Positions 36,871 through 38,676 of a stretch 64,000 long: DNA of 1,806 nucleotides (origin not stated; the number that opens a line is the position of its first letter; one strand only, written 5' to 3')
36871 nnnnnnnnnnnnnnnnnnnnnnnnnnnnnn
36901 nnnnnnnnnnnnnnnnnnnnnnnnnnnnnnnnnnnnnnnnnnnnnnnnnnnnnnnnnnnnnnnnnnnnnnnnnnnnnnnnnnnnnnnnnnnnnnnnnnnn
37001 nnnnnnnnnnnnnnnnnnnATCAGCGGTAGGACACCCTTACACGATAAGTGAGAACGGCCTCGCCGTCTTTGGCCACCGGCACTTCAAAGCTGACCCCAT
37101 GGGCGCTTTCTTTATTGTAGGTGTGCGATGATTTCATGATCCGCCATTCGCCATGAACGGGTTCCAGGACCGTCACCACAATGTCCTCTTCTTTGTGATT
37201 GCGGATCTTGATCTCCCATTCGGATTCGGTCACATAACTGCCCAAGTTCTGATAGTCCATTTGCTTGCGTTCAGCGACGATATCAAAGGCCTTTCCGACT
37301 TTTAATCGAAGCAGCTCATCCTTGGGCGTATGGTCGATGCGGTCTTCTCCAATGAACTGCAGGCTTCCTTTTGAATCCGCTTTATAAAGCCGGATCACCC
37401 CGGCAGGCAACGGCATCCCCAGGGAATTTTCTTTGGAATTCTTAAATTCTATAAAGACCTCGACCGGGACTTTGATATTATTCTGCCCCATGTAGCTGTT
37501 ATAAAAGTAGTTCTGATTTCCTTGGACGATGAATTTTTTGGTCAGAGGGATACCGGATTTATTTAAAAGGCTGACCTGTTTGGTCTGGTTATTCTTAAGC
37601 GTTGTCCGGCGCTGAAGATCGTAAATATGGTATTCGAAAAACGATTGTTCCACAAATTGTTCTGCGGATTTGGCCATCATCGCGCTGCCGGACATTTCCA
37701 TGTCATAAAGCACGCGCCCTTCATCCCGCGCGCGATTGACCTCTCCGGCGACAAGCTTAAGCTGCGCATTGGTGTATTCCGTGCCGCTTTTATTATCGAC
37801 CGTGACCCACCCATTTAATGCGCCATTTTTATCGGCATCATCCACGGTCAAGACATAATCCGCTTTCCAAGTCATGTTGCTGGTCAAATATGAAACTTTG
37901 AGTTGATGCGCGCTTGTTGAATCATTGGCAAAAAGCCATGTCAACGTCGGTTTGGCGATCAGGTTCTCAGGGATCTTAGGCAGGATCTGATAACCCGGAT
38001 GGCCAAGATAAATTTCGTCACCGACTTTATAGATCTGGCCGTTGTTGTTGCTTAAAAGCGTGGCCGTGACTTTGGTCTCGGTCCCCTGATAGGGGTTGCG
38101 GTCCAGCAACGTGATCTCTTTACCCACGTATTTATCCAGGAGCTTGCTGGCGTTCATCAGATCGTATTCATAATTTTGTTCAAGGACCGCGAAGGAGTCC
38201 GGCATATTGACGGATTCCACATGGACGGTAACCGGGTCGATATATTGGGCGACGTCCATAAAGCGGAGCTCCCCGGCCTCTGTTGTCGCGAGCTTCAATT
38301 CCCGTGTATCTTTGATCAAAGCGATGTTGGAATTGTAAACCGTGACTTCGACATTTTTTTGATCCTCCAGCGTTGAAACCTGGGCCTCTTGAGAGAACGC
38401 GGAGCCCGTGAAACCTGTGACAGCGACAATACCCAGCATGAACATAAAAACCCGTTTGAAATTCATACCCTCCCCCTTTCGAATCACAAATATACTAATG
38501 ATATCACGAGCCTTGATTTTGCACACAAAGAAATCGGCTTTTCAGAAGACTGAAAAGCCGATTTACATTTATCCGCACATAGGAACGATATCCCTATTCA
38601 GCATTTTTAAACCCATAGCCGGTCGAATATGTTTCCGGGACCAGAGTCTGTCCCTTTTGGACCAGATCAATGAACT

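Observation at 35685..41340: ECF sigma, anti-sigma fused to a VWA domain, a secreted beta-rich protein and a class II photolyase in one co-directional block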

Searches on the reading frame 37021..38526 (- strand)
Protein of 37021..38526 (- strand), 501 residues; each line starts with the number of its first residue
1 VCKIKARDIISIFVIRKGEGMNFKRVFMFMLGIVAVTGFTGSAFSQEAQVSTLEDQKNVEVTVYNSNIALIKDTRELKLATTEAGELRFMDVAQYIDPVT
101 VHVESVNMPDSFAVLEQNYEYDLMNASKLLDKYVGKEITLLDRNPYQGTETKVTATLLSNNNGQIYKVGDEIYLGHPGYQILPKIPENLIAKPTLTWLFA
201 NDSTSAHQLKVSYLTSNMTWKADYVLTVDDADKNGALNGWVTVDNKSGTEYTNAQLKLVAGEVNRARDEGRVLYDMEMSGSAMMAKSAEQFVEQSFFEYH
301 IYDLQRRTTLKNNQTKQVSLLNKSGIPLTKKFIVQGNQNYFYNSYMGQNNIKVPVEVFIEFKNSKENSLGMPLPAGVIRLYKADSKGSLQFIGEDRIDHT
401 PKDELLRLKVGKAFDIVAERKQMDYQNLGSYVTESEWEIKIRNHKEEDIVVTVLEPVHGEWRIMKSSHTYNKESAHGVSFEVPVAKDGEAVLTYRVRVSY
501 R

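Call 3: search_protein_families(library=pfam, proteins=[window:37021-38526:-], max_evalue=0.01)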
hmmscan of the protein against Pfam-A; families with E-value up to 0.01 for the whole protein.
window:37021-38526:- (501 aa): 1 family
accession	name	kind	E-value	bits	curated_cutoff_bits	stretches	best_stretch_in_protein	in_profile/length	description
PF13598.12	DUF4139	-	8e-10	39.2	31.8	1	209-500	1-203/205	Domain of unknown function (DUF4139)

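Call 4: search_protein_families(library=ncbifam, proteins=[window:37021-38526:-], max_evalue=0.01)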
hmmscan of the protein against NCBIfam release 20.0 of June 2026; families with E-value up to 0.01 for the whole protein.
window:37021-38526:- (501 aa): 1 family
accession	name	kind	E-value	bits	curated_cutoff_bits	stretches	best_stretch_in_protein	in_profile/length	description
TIGR02231.1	TIGR02231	subfamily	0.00068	18.4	112.6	0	203-261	189-247/524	mucoidy inhibitor MuiA family protein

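Call 34: find_homologous_proteins(query=window:37021-38466:-, max_evalue=0.00001)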
Query window:37021-38466:- (481 aa): 8000 proteins with E <= 0.00001 among 8000 candidates; the best 120 are listed.
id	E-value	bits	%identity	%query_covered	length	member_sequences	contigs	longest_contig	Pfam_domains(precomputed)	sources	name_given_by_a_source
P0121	0.0e+0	1075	100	100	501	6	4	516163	PF13598.13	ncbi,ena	-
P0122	8.8e-272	920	85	100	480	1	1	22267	PF13598.13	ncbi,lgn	-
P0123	1.0e-186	640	62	93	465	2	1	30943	PF13598.13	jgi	-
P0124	5.1e-185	634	63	98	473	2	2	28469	PF13598.13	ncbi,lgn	-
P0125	1.5e-182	626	60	100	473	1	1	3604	PF13598.13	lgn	-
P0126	5.4e-182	624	59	98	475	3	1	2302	PF13598.13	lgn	-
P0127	9.3e-182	623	59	98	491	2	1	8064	PF13598.13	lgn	-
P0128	1.8e-179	616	60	97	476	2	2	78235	PF13598.13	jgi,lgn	-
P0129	7.0e-179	614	60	99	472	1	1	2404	PF13598.13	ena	-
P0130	9.3e-179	613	60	93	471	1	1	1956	PF13598.13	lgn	-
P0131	1.3e-178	613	59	99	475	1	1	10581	PF13598.13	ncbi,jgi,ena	ncbi:MAG: DUF4139 domain-containing protein [Candidatus Omnitrophota bacterium]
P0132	4.0e-178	611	59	99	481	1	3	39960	PF13598.13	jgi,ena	-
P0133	4.1e-178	611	58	99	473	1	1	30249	PF13598.13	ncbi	-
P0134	4.7e-178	611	58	98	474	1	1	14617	PF13598.13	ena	-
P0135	4.8e-178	611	61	94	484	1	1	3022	PF13598.13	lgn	-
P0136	6.0e-178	611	58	100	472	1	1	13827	PF13598.13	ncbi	-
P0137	6.6e-178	611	58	99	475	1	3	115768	PF13598.13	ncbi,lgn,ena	-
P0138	8.7e-178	610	60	94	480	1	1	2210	PF13598.13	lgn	-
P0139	8.8e-178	610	58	98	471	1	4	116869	PF13598.13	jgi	-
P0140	1.2e-177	610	58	99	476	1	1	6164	PF13598.13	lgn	-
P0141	1.5e-177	609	58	96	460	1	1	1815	PF13598.13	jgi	jgi:hypothetical protein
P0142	2.3e-177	609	58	99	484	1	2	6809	PF13598.13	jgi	-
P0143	2.6e-177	609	60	95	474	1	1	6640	PF13598.13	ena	-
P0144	3.3e-177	608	60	98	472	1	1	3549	PF13598.13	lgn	-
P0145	4.3e-177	608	59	98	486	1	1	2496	PF13598.13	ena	-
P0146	4.9e-177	608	60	95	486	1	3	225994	PF13598.13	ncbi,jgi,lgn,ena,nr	ncbi:MAG TPA: DUF4139 domain-containing protein [Candidatus Omnitrophota bacterium]|nr:DUF4139 domai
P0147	6.2e-177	607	57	99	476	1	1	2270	PF13598.13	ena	-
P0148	8.4e-177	607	57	100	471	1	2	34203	PF13598.13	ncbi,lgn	ncbi:MAG: DUF4139 domain-containing protein [Candidatus Omnitrophota bacterium]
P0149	8.6e-177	607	57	99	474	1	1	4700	PF13598.13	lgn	-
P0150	1.5e-176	606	61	94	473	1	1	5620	PF13598.13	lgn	-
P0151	2.9e-176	605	58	98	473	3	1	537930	PF13598.13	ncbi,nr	ncbi:MAG: DUF4139 domain-containing protein [Candidatus Aceula meridiana]|nr:DUF4139 domain-containi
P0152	3.5e-176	605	58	98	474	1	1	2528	PF13598.13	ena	-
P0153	3.5e-176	605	58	100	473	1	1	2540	PF13598.13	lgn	-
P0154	3.8e-176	605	58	99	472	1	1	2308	PF13598.13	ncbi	-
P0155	3.9e-176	605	58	98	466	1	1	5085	PF13598.13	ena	-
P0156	4.3e-176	605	58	99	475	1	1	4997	PF13598.13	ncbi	-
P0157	4.5e-176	604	58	98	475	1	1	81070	PF13598.13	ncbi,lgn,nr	ncbi:MAG: DUF4139 domain-containing protein [Candidatus Omnitrophica bacterium]|nr:DUF4139 domain-co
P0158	5.1e-176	604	60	96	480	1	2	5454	PF13598.13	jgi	-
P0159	5.7e-176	604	58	99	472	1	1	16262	PF13598.13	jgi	-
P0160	5.7e-176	604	58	99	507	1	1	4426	PF13598.13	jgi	jgi:hypothetical protein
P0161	7.2e-176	604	58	99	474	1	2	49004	PF13598.13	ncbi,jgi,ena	-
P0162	8.8e-176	604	58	99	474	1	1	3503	PF13598.13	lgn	-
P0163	9.0e-176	603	57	97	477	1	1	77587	PF13598.13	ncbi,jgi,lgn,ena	-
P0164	1.1e-175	603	58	97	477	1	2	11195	PF13598.13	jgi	-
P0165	1.2e-175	603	58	99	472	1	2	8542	PF13598.13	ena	-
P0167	1.6e-175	603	57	98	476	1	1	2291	PF13598.13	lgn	-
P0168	1.6e-175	603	60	98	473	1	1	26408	PF13598.13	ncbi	ncbi:MAG: DUF4139 domain-containing protein [Candidatus Omnitrophota bacterium]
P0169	1.9e-175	602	59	98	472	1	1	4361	PF13598.13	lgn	-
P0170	2.0e-175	602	58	96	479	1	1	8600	PF13598.13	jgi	-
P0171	2.5e-175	602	58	96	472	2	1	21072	PF13598.13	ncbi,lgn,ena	-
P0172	3.2e-175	602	58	95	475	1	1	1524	PF13598.13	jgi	-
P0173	3.4e-175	602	61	95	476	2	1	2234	PF13598.13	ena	-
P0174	6.4e-175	601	58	97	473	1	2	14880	PF13598.13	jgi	-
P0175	6.7e-175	601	58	99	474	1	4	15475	PF13598.13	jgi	jgi:hypothetical protein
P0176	8.5e-175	600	59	98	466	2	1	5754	PF13598.13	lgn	-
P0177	1.6e-174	599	57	99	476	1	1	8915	PF13598.13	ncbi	-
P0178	1.6e-174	599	60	95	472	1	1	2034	PF13598.13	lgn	-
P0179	1.7e-174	599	58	99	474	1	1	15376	PF13598.13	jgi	jgi:hypothetical protein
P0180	2.0e-174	599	58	99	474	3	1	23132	PF13598.13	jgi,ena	-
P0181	2.5e-174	599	58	99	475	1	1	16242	PF13598.13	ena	-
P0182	3.1e-174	598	56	98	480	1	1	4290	PF13598.13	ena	-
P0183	4.5e-174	598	58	94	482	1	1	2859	PF13598.13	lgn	-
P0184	5.1e-174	598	56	95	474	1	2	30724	PF13598.13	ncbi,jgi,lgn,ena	-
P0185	5.8e-174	598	58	96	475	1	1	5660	PF13598.13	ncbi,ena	-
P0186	6.2e-174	597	57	96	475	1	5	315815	PF13598.13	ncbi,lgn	-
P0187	1.8e-173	596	57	98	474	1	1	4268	PF13598.13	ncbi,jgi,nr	ncbi:MAG: DUF4139 domain-containing protein [Candidatus Omnitrophica bacterium]|nr:DUF4139 domain-co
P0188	2.3e-173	596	58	100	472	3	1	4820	PF13598.13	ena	-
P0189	4.0e-173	595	58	95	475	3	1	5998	PF13598.13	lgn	-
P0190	6.3e-173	594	59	95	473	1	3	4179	PF13598.13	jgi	jgi:hypothetical protein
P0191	6.9e-173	594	59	95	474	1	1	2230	PF13598.13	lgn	-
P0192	7.3e-173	594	57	97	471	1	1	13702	PF13598.13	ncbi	ncbi:DUF4139 domain-containing protein [Candidatus Omnitrophota bacterium]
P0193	8.4e-173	594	57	99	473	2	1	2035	PF13598.13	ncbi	-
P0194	9.8e-173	593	56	99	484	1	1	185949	PF13598.13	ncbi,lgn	-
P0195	1.0e-172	593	57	98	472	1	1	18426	PF13598.13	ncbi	ncbi:MAG: DUF4139 domain-containing protein [bacterium]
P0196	1.1e-172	593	57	99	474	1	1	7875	PF13598.13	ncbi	-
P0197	1.3e-172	593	58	98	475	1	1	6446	PF13598.13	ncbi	-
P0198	1.4e-172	593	58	93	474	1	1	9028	PF13598.13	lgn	-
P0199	1.4e-172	593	57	98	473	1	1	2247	PF13598.13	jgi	jgi:hypothetical protein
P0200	1.5e-172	593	58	99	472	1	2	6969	PF13598.13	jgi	-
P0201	1.9e-172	593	56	99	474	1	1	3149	PF13598.13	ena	-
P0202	2.0e-172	592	57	99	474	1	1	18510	PF13598.13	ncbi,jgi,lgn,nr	ncbi:MAG: hypothetical protein AVO38_14755 [delta proteobacterium ML8_D]|nr:MAG: hypothetical protei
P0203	2.1e-172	592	58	99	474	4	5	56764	PF13598.13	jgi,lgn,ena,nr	nr:DUF4139 domain-containing protein [Deltaproteobacteria bacterium]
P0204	2.1e-172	592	57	97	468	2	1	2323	PF13598.13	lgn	-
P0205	2.9e-172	592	58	95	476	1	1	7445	PF13598.13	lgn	-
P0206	3.4e-172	592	57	99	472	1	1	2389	PF13598.13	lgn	-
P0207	3.4e-172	592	57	99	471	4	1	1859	PF13598.13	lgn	-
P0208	3.5e-172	592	58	95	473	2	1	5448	PF13598.13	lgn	-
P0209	4.9e-172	591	58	98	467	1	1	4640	PF13598.13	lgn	-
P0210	5.6e-172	591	60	93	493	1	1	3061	PF13598.13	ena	-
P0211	7.1e-172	591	55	99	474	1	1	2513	PF13598.13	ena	-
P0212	7.2e-172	591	55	99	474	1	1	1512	PF13598.13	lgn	-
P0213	7.3e-172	591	57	99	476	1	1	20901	PF13598.13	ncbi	-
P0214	8.2e-172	590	57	99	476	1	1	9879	PF13598.13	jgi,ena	-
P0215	1.5e-171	590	59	94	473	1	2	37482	PF13598.13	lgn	-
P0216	1.6e-171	589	58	96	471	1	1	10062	PF13598.13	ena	-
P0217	1.8e-171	589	58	99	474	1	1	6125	PF13598.13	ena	-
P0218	1.8e-171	589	57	98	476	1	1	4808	PF13598.13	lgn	-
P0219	2.1e-171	589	55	99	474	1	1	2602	PF13598.13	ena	-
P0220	2.1e-171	589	56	99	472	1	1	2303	PF13598.13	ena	-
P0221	2.2e-171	589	55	99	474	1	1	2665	PF13598.13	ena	-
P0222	2.2e-171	589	57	99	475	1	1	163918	PF13598.13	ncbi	-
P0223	2.3e-171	589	55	99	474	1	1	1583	PF13598.13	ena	-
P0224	2.4e-171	589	57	95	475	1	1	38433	PF13598.13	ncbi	-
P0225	4.6e-171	588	57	98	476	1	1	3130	PF13598.13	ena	-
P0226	6.5e-171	587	59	99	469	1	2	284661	PF13598.13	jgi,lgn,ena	-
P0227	7.3e-171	587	57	99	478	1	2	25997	PF13598.13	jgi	-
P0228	9.2e-171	587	56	98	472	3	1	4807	PF13598.13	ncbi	-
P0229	1.1e-170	587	56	99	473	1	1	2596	PF13598.13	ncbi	-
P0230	1.3e-170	586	58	98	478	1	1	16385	PF13598.13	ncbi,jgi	-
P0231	1.6e-170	586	56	99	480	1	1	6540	PF13598.13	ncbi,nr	ncbi:MAG: DUF4139 domain-containing protein [Candidatus Omnitrophica bacterium]|nr:DUF4139 domain-co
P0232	2.3e-170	586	56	99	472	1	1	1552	PF13598.13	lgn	-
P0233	2.4e-170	586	56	100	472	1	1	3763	PF13598.13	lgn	-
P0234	2.4e-170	586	57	98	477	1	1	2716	PF13598.13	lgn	-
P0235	2.5e-170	586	56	99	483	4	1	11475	PF13598.13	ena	-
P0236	2.6e-170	586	57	99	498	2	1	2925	PF13598.13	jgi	-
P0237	2.7e-170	585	57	97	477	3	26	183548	PF13598.13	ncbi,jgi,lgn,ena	-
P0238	2.9e-170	585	56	99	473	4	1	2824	PF13598.13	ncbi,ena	-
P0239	3.3e-170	585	55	99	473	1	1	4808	PF13598.13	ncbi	-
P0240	3.3e-170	585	58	94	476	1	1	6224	PF13598.13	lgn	-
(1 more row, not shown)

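Call 36: find_encoding_contigs(protein=P0124, flank=8000, max_places=2)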
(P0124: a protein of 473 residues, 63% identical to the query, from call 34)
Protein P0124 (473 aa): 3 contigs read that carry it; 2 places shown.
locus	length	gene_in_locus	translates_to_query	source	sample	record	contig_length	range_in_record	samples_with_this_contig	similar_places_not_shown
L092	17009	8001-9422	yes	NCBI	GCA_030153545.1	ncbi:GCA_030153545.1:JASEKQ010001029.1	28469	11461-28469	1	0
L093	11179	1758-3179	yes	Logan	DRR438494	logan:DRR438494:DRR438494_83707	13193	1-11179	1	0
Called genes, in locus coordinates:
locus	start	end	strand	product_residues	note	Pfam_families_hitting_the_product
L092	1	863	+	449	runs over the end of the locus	PF13375:RnfC_N, PF01512:Complex1_51K, PF10531:SLBB, PF11973:NQRA_SLBB (weak)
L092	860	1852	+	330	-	PF03116:NQR2_RnfD_RnfE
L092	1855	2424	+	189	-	PF04205:FMN_bind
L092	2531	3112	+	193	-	PF02508:Rnf-Nqr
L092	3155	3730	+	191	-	PF02508:Rnf-Nqr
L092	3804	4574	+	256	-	PF03372:Exo_endo_phos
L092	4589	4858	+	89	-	-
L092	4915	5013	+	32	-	-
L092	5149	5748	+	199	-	PF04542:Sigma70_r2, PF08281:Sigma70_r4_2, PF04545:Sigma70_r4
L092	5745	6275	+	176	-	-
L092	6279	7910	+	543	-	PF12450:vWF_A, PF00092:VWA, PF13519:VWA_2, PF13768:VWA_3, PF12034:YfbK_C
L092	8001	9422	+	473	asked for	PF13598:DUF4139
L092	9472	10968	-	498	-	PF02310:B12-binding (weak), PF04055:Radical_SAM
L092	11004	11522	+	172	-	-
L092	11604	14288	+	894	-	PF00330:Aconitase, PF00694:Aconitase_C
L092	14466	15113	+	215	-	PF00330:Aconitase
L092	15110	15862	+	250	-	PF00330:Aconitase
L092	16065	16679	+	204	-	PF00694:Aconitase_C, PF27512:LeuD, PF27434:LeuD_C (weak)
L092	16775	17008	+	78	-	?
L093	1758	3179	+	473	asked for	PF13598:DUF4139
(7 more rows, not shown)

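Call 38: find_related_loci(query=A3, collection=metagenome_contigs, flank=7000)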
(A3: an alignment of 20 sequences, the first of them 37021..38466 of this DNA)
Query A3 (481 aa) in metagenome_contigs; peptide patterns used: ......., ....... (x = any residue, [..] = any of these).
600 stretches matched a pattern (row limit reached: there are more); 550 encode a relative of the query (tblastn E <= 1e-3); the best 80 are kept; 80 distinct loci.
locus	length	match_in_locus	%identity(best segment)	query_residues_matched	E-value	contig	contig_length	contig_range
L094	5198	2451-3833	58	15-478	0e+0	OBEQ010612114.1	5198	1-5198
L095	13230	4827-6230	58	5-478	0e+0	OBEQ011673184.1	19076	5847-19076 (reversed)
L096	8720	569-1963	58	3-478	2e-179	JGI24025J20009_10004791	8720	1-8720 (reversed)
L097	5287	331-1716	56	6-478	2e-175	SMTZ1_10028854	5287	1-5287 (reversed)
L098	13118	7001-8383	56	13-477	7e-172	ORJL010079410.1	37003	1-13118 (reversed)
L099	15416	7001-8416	54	5-479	2e-171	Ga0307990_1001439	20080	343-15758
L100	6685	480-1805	56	31-473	3e-169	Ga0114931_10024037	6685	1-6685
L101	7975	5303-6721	52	6-480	3e-163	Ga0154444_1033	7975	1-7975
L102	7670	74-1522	50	1-480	7e-162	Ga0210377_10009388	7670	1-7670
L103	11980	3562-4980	52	5-480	1e-161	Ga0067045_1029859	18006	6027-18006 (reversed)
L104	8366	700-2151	51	1-480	2e-161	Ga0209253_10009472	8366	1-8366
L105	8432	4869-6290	51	3-480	6e-160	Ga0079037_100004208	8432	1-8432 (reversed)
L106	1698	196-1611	51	6-480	3e-174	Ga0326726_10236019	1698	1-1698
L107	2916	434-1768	53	31-480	6e-169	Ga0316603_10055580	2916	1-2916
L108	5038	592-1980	51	6-480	7e-163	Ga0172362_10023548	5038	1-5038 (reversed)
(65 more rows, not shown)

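Call 56: search_solved_structures(query=A3, max_evalue=0.1)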
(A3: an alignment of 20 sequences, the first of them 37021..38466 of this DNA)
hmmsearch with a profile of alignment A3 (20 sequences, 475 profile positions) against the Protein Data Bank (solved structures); distinct sequences matched with E-value up to 0.1: 1.
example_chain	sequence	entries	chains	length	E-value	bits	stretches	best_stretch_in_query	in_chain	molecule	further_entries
6ynx_b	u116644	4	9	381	0.084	14.6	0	57-134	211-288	subunit b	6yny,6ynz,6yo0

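Call 62: predict_structure(alignment_id=A3)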
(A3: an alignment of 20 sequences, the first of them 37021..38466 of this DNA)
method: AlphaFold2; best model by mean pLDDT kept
length: 481 residues; sequences in the alignment: 20
mean_pLDDT: 81.5   pTM: 0.62
mean pLDDT of the five models: 81.5, 80.9, 79.3, 78.8, 78.4
residues with pLDDT >= 90: 182; 70-90: 218; 50-70: 38; < 50: 43
segments of 3 or more residues with pLDDT < 50: 21-24, 101-103, 244-277
pLDDT, mean of each block of 10 residues (from residue 1): 68 62 60 87 87 91 84 76 88 75 60 84 81 88 85 83 65 75 91 89 94 92 89 87 47 38 37 47 79 88 91 91 80 93 83 89 92 89 89 94 91 94 95 92 95 90 96 94 76
secondary structure, 60 per line:
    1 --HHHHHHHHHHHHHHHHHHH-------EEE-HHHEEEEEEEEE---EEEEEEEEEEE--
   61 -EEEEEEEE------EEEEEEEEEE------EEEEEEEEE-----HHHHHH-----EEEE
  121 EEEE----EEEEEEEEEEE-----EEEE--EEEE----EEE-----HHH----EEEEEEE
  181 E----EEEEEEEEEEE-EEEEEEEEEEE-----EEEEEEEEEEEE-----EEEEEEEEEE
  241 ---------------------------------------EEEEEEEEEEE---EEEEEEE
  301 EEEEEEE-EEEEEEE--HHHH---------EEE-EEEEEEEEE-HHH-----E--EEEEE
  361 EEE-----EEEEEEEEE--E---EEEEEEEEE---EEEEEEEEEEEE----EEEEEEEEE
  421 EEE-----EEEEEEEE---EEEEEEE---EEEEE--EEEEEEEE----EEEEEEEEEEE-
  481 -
elements in order: H3-21 E29-31 E36-44 E48-58 E62-69 E76-85 E92-100 H106-111 E117-124 E129-139 E145-148 E151-154 E159-161 E174-181 E186-196 E198-208 E214-225 E231-240 E280-290 E294-307 E309-315 H318-321 E331-333 E335-343 E356-363 E369-377 E384-392 E396-407 E412-423 E429-436 E440-446 E450-454 E457-464 E469-479

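Call 64: fold_search(model_id=the predicted structure, library=pdb)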
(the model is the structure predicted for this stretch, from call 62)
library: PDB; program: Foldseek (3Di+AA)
matches with E <= 10: 550; with E <= 0.001: 6
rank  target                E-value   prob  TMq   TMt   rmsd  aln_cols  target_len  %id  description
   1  6s7o_E                2.0e-06  0.99  0.15  0.13  25.7       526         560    9  Cryo-EM structure of human oligosaccharyltransferase complex OST-A (released 2019-12-18)
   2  6s7t_E                4.4e-06  0.90  0.13  0.14  26.5       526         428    9  Cryo-EM structure of human oligosaccharyltransferase complex OST-B (released 2019-12-18)
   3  8agb_E                1.3e-05  0.98  0.16  0.18  26.1       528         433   10  Structure of yeast oligosaccharylransferase complex with lipid-linked oligosaccharide bound (released 2022-12-07)
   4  6c26_1                3.5e-05  0.92  0.16  0.17  26.5       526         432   11  The Cryo-EM structure of a eukaryotic oligosaccharyl transferase complex (released 2018-01-31)
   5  6ezn_A                5.3e-05  0.75  0.13  0.14  26.6       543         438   10  Cryo-EM structure of the yeast oligosaccharyltransferase (OST) complex (released 2018-01-17)
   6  7oci_A                1.1e-04  0.85  0.15  0.16  26.3       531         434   10  Cryo-EM structure of yeast Ost6p containing oligosaccharyltransferase complex (released 2022-02-16)
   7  5nzu_MODEL_1_D        2.5e-03  0.99  0.16  0.18  12.6       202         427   10  The structure of the COPI coat linkage II (released 2017-06-28)
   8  8a5u                  9.3e-03  0.54  0.14  0.23  11.1       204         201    7  Crystal structure of the beta3 subunit extracellular domain of nicotinic acetylcholine receptor (released 2022-08-10)
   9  2jkr_M                1.4e-02  0.60  0.13  0.15  16.7       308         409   11  AP2 CLATHRIN ADAPTOR CORE with Dileucine peptide RM(phosphoS)QIKRLLSE (released 2008-10-28)
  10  2bp5_M                1.6e-02  0.87  0.15  0.26  12.4       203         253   14  MU2 ADAPTIN SUBUNIT (AP50) OF AP2 ADAPTOR (SECOND DOMAIN), COMPLEXED WITH NON-CANONICAL INTERNALIZATION PEPTIDE VEDYEQ (released 2005-07-06)
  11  8xfg_A                1.8e-02  0.13  0.13  0.10  23.9       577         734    8  Cryo-EM structure of integrin ITGAV, ITGB3 and CYCLO (RGDFK) complex, conformation 1 (released 2024-12-18)
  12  2pr9_A                2.6e-02  0.54  0.14  0.22  12.2       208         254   15  Mu2 adaptin subunit (AP50) of AP2 adaptor (second domain), complexed with GABAA receptor-gamma2 subunit-derived intern (released 2008-03-18)
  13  6owo_M                2.7e-02  0.66  0.15  0.17  11.9       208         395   12  CRYO-EM STRUCTURE OF PHOSPHORYLATED AP-2 CORE BOUND TO NECAP (released 2019-09-11)
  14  7oho_MMM              2.9e-02  0.66  0.14  0.16  13.2       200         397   14  Crystal structure of AP2 FCHO2 chimera (released 2022-06-01)
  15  4mdr_A                3.0e-02  0.89  0.16  0.28  11.2       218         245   12  Crystal structure of adaptor protein complex 4 (AP-4) mu4 subunit C-terminal domain D190A mutant, in complex with a so (released 2014-03-12)
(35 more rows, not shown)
